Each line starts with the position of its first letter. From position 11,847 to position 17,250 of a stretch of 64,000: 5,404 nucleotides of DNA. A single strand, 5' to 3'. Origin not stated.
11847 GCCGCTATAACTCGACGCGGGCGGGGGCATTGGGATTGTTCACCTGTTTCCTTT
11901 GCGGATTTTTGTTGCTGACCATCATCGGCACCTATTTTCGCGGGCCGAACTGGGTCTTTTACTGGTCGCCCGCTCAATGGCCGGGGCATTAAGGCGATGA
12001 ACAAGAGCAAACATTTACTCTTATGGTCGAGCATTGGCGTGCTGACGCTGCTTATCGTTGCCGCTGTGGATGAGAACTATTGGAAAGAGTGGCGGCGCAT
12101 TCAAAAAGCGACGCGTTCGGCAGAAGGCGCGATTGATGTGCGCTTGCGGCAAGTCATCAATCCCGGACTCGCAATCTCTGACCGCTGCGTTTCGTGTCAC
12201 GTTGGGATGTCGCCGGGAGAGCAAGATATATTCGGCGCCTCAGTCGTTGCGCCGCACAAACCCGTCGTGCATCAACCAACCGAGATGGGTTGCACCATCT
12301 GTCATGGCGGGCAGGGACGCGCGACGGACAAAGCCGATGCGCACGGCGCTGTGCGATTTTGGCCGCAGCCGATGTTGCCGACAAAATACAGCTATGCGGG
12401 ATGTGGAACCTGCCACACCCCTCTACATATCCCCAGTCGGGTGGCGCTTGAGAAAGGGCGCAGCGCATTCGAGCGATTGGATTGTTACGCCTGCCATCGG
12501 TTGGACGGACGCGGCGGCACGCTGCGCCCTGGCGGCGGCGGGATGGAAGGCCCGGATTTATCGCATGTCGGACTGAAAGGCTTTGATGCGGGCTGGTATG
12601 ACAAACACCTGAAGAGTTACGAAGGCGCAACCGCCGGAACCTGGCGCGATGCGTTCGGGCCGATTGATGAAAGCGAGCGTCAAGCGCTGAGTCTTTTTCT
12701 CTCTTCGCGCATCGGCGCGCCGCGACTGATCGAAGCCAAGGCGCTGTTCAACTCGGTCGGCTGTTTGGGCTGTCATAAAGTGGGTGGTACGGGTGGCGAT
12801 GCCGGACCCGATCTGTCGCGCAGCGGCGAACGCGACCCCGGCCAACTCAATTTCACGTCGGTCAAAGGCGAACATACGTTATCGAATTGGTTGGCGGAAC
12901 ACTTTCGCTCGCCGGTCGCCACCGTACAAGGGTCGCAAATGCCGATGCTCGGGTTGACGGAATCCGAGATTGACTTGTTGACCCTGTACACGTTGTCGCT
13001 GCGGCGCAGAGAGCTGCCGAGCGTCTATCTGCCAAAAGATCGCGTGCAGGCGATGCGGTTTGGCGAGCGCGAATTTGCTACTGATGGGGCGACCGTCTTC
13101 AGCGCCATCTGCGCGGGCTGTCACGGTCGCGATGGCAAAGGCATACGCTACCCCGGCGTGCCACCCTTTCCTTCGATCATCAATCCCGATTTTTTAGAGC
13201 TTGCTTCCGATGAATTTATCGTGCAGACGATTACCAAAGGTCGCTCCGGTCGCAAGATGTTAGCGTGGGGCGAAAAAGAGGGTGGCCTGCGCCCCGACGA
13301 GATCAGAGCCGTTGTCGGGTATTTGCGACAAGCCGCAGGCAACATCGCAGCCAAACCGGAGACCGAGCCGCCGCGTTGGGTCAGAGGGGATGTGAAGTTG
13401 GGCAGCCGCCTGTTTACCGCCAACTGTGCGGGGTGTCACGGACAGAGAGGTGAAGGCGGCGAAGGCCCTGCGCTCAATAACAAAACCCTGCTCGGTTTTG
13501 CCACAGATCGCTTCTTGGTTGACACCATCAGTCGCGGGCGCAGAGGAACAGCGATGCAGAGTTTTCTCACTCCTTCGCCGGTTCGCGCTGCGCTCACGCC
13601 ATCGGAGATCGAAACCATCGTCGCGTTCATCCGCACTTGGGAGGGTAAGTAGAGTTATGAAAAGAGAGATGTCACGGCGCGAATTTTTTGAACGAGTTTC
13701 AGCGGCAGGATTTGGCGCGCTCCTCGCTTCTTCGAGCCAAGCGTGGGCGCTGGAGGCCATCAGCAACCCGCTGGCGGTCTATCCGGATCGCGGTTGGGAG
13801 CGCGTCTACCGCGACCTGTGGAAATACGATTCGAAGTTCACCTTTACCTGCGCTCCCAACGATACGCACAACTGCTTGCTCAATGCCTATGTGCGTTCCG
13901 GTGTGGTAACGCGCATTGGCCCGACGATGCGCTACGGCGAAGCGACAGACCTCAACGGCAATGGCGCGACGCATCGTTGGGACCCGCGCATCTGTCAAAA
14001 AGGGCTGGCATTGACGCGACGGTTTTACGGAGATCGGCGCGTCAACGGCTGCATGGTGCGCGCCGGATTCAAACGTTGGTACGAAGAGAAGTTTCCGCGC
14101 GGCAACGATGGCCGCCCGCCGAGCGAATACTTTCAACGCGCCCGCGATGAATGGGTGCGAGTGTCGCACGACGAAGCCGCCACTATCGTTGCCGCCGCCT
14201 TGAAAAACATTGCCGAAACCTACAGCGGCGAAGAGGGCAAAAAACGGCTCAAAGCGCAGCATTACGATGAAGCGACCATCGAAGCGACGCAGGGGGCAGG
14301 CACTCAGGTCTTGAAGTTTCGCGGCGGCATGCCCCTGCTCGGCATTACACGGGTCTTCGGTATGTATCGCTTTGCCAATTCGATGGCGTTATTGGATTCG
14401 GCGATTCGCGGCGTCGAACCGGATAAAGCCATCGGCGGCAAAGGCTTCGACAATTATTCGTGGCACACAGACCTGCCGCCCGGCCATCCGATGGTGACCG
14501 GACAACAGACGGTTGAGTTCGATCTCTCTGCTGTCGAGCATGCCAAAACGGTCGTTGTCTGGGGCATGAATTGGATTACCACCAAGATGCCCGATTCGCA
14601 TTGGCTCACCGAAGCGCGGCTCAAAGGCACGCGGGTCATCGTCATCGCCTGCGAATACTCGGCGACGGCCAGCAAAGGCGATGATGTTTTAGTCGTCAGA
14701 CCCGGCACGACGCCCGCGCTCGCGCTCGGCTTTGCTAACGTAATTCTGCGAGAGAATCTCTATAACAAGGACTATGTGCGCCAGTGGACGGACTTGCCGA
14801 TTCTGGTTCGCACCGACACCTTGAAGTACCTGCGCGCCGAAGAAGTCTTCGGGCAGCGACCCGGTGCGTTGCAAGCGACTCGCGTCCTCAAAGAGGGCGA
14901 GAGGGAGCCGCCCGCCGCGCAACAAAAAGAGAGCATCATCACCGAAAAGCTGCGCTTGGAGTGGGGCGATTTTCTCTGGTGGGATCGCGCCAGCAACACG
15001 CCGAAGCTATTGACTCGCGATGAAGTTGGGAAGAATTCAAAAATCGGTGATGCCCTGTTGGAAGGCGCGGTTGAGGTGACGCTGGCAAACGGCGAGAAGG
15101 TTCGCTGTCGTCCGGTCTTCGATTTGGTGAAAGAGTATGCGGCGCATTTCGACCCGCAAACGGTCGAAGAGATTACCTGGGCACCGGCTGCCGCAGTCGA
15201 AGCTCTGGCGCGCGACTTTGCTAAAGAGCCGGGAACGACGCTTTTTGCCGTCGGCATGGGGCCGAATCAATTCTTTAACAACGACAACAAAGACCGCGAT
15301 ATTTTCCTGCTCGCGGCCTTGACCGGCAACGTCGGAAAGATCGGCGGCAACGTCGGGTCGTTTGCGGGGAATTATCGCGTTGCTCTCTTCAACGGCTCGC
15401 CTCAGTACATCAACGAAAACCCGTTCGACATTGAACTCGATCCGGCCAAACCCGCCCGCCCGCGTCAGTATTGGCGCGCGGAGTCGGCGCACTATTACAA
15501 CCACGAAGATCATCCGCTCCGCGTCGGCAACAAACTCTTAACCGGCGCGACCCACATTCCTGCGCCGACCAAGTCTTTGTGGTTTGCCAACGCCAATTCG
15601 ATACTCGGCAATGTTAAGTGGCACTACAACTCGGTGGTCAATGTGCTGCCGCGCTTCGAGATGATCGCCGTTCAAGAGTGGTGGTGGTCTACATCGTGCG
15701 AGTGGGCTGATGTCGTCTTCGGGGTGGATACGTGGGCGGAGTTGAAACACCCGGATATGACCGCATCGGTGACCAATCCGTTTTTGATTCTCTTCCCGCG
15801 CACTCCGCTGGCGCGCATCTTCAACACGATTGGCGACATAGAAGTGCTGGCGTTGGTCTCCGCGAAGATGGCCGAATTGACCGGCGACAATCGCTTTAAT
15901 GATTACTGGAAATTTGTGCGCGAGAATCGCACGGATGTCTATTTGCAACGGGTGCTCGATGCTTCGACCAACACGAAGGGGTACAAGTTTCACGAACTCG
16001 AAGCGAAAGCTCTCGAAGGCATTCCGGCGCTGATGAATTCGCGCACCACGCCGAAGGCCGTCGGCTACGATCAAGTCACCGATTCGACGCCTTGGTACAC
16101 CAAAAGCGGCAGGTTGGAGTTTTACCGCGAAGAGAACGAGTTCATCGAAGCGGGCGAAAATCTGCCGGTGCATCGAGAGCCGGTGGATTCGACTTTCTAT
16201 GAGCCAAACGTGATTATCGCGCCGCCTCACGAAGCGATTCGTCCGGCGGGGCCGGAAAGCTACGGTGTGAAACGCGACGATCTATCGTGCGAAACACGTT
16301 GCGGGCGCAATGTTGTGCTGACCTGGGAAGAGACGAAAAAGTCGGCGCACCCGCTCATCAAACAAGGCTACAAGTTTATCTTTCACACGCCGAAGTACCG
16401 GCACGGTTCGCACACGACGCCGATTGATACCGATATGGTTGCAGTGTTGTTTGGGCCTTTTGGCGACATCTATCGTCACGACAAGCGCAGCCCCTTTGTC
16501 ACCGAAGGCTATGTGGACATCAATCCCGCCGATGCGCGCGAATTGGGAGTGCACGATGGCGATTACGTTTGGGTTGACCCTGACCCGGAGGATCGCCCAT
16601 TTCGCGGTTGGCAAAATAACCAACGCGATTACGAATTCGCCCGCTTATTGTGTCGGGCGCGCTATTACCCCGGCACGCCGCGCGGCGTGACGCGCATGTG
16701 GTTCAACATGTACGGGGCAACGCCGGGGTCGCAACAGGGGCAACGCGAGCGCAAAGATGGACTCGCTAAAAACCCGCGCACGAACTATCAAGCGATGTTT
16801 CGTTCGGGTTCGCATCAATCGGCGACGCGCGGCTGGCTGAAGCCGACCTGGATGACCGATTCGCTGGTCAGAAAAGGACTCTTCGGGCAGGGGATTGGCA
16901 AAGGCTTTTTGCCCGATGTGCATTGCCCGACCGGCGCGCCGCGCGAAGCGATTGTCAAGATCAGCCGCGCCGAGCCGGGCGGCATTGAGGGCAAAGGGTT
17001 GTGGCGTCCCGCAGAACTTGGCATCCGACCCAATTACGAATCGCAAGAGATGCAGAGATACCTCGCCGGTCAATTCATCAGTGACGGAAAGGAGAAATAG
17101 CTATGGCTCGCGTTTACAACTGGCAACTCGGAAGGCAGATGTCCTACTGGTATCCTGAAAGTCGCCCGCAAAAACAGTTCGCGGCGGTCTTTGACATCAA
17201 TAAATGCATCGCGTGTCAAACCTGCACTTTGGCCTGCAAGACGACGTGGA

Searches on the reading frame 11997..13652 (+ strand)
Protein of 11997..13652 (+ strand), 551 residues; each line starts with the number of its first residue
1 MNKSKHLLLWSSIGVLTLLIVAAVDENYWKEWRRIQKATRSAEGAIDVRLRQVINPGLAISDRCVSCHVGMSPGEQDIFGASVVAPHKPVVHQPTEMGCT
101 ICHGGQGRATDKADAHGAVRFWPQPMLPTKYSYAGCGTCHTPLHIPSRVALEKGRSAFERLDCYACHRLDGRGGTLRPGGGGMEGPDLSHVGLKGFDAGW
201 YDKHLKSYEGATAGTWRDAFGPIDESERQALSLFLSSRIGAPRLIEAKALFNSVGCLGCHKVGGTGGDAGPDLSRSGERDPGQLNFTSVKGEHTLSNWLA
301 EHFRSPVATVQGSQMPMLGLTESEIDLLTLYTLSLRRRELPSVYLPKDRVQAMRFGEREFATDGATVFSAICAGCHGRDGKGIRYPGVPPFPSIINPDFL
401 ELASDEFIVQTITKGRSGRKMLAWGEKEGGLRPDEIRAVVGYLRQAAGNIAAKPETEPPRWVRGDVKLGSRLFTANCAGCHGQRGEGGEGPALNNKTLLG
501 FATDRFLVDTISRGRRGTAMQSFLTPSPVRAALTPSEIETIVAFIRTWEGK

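Call 8: search_protein_families(library=pfam, proteins=[window:11997-13652:+], max_evalue=0.001)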
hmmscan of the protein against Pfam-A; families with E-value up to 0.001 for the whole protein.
window:11997-13652:+ (551 aa): 8 families
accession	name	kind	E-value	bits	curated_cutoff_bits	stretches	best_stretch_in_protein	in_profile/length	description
PF00034.26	Cytochrom_C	-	1.4e-40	138.9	21.3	3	467-547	2-88/90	Cytochrome c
PF13442.11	Cytochrome_CBB3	-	3.4e-28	98.2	27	2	361-443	3-68/68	Cytochrome C oxidase, cbb3-type, subunit III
PF14522.11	Cytochrome_C7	-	2.7e-06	27.5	24.8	0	88-167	6-66/67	Cytochrome c7 and related cytochrome c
PF14495.11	Cytochrom_C550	-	3.5e-05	23.9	27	0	451-483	11-43/136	Cytochrome c-550 domain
PF22113.1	Mtrc-MtrF_II-IV_dom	-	5.1e-05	23.3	30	0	60-116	119-175/176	Outer membrane cytochrome MtrC/MtrF-like, domains II/IV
PF09699.15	Paired_CXXCH_1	-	7.3e-05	22.8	20.6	0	92-142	1-38/41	Doubled CXXCH motif (Paired_CXXCH_1)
PF14537.11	Cytochrom_c3_2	-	0.0001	23.2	25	0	91-168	1-65/79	Cytochrome c3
PF13435.11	Cytochrome_C554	-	0.00067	21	20.8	0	48-104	33-84/84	Cytochrome c554 and c-prime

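Call 11: search_protein_families(library=ncbifam, proteins=[window:11997-13649:+], max_evalue=0.00001)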
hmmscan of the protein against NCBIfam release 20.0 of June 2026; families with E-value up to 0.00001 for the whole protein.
window:11997-13649:+ (551 aa): 12 families
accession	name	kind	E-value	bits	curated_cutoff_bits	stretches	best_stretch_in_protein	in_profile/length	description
TIGR00782.1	ccoP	equivalog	2.6e-22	79.5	179.95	1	357-446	199-281/285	cytochrome-c oxidase, cbb3-type subunit III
NF050122.1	bc1_QcrC_actin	exception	8.4e-16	58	200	1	345-489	26-159/253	cytochrome bc1 complex diheme cytochrome c subunit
TIGR04485.1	thiosulf_SoxX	equivalog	6.8e-14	52.3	61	0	474-547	2-77/78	sulfur oxidation c-type cytochrome SoxX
NF011054.0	PRK14486.1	equivalog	7.2e-14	52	447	0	466-547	215-289/294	putative bifunctional cbb3-type cytochrome c oxidase subunit II/cytochrome c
NF045773.1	cytochro_C550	exception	7.1e-13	48.5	125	0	469-525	52-104/118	cytochrome c550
TIGR04494.1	c550_PedF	equivalog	7.7e-12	45.3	122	0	466-516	51-101/133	cytochrome c-550 PedF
TIGR03872.1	cytochrome_MoxG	equivalog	2.7e-11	43.7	147.8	1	466-548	44-121/133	cytochrome c(L), periplasmic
NF045774.1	cytochro_C551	exception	2.8e-11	43.3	118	0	469-495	42-68/110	cytochrome c551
TIGR02603.1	CxxCH_TIGR02603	domain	1.4e-08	34.8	68.15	0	249-279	8-37/134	putative heme-binding domain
TIGR03508.1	decahem_SO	subfamily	1.7e-07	31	192.2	1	62-169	3-103/258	DmsE family decaheme c-type cytochrome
NF045930.1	Cytc6PetJCyano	equivalog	9.9e-07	28.7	135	0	464-507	26-65/110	cytochrome c6 PetJ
NF040971.1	cytc_ExtS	equivalog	4.1e-06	26.2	100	0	91-176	34-103/262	selenite/tellurite reduction operon c-type cytochrome lipoprotein ExtS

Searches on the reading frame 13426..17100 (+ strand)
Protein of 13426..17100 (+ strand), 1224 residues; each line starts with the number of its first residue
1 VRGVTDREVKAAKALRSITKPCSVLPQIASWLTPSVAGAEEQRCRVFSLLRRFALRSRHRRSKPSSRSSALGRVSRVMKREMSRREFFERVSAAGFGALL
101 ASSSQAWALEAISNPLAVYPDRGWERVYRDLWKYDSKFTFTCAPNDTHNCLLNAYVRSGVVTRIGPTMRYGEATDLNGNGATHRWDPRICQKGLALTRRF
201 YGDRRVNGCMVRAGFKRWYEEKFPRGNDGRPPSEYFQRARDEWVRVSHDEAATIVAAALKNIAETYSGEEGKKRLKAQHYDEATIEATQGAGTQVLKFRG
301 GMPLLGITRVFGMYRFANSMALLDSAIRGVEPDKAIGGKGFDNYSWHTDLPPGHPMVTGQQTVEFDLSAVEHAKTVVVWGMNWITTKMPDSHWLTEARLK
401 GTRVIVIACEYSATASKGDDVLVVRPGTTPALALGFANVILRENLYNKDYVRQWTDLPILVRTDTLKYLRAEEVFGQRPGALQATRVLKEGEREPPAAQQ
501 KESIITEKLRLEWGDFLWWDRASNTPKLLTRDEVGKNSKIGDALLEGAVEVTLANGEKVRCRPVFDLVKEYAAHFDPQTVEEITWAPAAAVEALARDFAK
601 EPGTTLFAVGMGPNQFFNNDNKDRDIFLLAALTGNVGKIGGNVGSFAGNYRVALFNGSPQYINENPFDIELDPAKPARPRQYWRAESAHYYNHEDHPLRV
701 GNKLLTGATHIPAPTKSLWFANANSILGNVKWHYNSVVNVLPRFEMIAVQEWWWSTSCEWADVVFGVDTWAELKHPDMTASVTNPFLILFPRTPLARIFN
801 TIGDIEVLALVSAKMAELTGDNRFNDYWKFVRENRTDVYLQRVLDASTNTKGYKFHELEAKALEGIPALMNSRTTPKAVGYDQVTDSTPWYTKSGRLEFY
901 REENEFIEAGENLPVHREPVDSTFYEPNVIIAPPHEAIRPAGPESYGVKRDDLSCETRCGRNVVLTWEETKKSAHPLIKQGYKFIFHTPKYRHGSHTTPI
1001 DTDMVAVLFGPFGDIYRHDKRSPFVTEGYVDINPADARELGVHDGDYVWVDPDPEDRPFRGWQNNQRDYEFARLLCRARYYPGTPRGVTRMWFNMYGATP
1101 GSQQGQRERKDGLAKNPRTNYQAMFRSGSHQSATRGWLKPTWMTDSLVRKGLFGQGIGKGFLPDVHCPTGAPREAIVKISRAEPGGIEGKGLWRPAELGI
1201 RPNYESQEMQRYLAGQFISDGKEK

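Call 8: search_protein_families(library=pfam, proteins=[window:13426-17100:+], max_evalue=0.001)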
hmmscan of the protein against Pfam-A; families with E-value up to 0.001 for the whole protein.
window:13426-17100:+ (1224 aa): 2 families
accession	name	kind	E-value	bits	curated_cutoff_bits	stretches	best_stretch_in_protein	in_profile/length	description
PF00384.28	Molybdopterin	-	3.2e-20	72.9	24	1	335-772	66-315/353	Molybdopterin oxidoreductase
PF01568.27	Molydop_binding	-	0.00094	19.6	26.8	0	1028-1050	29-52/110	Molydopterin dinucleotide binding domain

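Call 11: search_protein_families(library=ncbifam, proteins=[window:13426-17097:+], max_evalue=0.00001)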
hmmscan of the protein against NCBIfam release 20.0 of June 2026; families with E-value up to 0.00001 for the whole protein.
window:13426-17097:+ (1224 aa): 16 families
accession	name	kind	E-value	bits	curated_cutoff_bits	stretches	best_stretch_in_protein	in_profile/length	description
TIGR03479.1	DMSO_red_II_alp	subfamily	1.2e-82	278.4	984.75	2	335-922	187-775/913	molybdopterin-dependent oxidoreductase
TIGR01580.1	narG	equivalog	4.2e-42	143.9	1084.15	2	334-477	207-344/1235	nitrate reductase subunit alpha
NF042978.1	EthbenzDh_ebdA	equivalog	6.3e-40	136.8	2000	3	372-477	246-351/977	ethylbenzene dehydrogenase subunit alpha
TIGR02166.1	dmsA_ynfE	subfamily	1.8e-30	105.7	777.7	2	577-902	333-635/794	DMSO/selenate family reductase complex A subunit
TIGR01591.1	Fdh-alpha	equivalog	9.4e-28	96.7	666.25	2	364-454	147-237/672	formate dehydrogenase subunit alpha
TIGR00509.1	bisC_fam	subfamily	4.2e-19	68.3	1017.55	2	360-456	157-260/772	molybdopterin guanine dinucleotide-containing S/N-oxide reductase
NF041885.1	selenate_YnfE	exception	1.3e-17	63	1675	2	368-452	214-303/805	selenate/tellurate reductase subunit YnfE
NF011566.1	PRK14990.1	exception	1.6e-17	62.8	1600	2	577-796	353-558/814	dimethylsulfoxide reductase subunit A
NF012032.0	PRK15488.1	equivalog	4.4e-17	61.3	694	1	362-455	185-281/759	thiosulfate reductase PhsA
NF041513.1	formate_DH_Act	exception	8.2e-16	57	1400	1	369-649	209-475/1067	formate dehydrogenase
NF041884.1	selenate_YnfF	exception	4.1e-14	51.4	1650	1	577-653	333-408/798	selenate/tellurate reductase subunit YnfF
TIGR01553.1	formate-DH-alph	equivalog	2e-13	49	814.2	1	371-464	220-313/1009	formate dehydrogenase-N subunit alpha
NF047855.1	AssmNtatRedNasC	equivalog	2.8e-10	39.1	1100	1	366-455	174-263/708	assimilatory nitrate reductase catalytic subunit NasC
NF011682.0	PRK15102.1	equivalog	4.2e-07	28.4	909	0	576-815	332-568/829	trimethylamine-N-oxide reductase TorA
TIGR02164.1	torA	equivalog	4.3e-07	28.4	1465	0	576-815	328-564/824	trimethylamine-N-oxide reductase TorA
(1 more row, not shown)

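Call 18: search_solved_structures(query=window:13726-17097:+, max_evalue=1e-10)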
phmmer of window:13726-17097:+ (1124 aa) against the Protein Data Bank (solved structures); distinct sequences matched with E-value up to 1e-10: 11.
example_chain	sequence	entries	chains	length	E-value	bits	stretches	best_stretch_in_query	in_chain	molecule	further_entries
7b04_B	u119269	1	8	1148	1.4e-246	824.2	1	11-1118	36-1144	Nitrite oxidoreductase subunit A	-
4ydd_A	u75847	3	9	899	8.8e-43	149.3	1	236-825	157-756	DMSO reductase family type II enzyme, molybdopterin subunit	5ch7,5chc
5e7o_A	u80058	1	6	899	3.4e-42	147.4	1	236-825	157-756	DMSO reductase family type II enzyme, molybdopterin subunit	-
3ir5_A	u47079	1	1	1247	5.3e-37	130.1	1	228-364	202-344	Respiratory nitrate reductase 1 alpha chain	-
3ir6_A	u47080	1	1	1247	9.9e-36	125.9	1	228-364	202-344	Respiratory nitrate reductase 1 alpha chain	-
2ivf_A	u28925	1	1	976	1.1e-35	125.9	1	272-377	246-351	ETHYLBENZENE DEHYDROGENASE ALPHA-SUBUNIT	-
3egw_A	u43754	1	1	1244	1.9e-35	125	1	228-364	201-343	Respiratory nitrate reductase 1 alpha chain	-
1r27_A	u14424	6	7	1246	2e-35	125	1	228-364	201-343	Respiratory nitrate reductase 1 alpha chain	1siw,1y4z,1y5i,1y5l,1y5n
1q16_A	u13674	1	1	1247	2e-35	125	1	228-364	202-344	Respiratory nitrate reductase 1 alpha chain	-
3ir7_A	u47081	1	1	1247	2.9e-35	124.4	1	228-364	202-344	Respiratory nitrate reductase 1 alpha chain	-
1aa6_A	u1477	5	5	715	5.2e-11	44.1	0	468-672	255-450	FORMATE DEHYDROGENASE H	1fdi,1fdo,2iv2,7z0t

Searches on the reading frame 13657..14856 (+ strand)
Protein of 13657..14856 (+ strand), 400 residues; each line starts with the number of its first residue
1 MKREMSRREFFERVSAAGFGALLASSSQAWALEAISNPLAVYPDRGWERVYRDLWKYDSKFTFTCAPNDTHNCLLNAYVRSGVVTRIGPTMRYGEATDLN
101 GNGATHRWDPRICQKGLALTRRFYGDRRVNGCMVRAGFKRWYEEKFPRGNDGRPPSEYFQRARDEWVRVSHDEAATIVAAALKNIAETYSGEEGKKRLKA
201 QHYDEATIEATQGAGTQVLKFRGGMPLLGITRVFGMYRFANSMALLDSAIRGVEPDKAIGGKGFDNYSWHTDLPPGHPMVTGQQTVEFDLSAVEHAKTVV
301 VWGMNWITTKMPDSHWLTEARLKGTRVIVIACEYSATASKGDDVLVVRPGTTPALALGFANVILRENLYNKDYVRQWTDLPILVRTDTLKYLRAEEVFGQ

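Call 93: search_solved_structures(query=window:13657-14856:+, max_evalue=1e-20, show_alignments=1)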
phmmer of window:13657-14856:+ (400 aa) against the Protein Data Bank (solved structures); distinct sequences matched with E-value up to 1e-20: 10.
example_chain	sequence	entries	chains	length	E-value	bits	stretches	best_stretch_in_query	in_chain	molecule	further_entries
7b04_B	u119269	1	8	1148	1.5e-104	353.1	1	5-397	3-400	Nitrite oxidoreductase subunit A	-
3ir5_A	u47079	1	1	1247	1.3e-28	103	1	251-387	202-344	Respiratory nitrate reductase 1 alpha chain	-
4ydd_A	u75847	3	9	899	2.6e-28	102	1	259-397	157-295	DMSO reductase family type II enzyme, molybdopterin subunit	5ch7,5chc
5e7o_A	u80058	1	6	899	2.6e-28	102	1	259-397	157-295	DMSO reductase family type II enzyme, molybdopterin subunit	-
3ir6_A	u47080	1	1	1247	2.5e-27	98.7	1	251-387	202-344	Respiratory nitrate reductase 1 alpha chain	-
3egw_A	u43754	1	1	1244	4.7e-27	97.8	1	251-387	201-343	Respiratory nitrate reductase 1 alpha chain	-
1r27_A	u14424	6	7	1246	4.9e-27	97.8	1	251-387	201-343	Respiratory nitrate reductase 1 alpha chain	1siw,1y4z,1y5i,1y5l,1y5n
1q16_A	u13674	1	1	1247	4.9e-27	97.8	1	251-387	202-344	Respiratory nitrate reductase 1 alpha chain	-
3ir7_A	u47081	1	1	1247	7.7e-27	97.1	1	251-387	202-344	Respiratory nitrate reductase 1 alpha chain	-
2ivf_A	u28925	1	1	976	1.7e-24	89.4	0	295-399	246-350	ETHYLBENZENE DEHYDROGENASE ALPHA-SUBUNIT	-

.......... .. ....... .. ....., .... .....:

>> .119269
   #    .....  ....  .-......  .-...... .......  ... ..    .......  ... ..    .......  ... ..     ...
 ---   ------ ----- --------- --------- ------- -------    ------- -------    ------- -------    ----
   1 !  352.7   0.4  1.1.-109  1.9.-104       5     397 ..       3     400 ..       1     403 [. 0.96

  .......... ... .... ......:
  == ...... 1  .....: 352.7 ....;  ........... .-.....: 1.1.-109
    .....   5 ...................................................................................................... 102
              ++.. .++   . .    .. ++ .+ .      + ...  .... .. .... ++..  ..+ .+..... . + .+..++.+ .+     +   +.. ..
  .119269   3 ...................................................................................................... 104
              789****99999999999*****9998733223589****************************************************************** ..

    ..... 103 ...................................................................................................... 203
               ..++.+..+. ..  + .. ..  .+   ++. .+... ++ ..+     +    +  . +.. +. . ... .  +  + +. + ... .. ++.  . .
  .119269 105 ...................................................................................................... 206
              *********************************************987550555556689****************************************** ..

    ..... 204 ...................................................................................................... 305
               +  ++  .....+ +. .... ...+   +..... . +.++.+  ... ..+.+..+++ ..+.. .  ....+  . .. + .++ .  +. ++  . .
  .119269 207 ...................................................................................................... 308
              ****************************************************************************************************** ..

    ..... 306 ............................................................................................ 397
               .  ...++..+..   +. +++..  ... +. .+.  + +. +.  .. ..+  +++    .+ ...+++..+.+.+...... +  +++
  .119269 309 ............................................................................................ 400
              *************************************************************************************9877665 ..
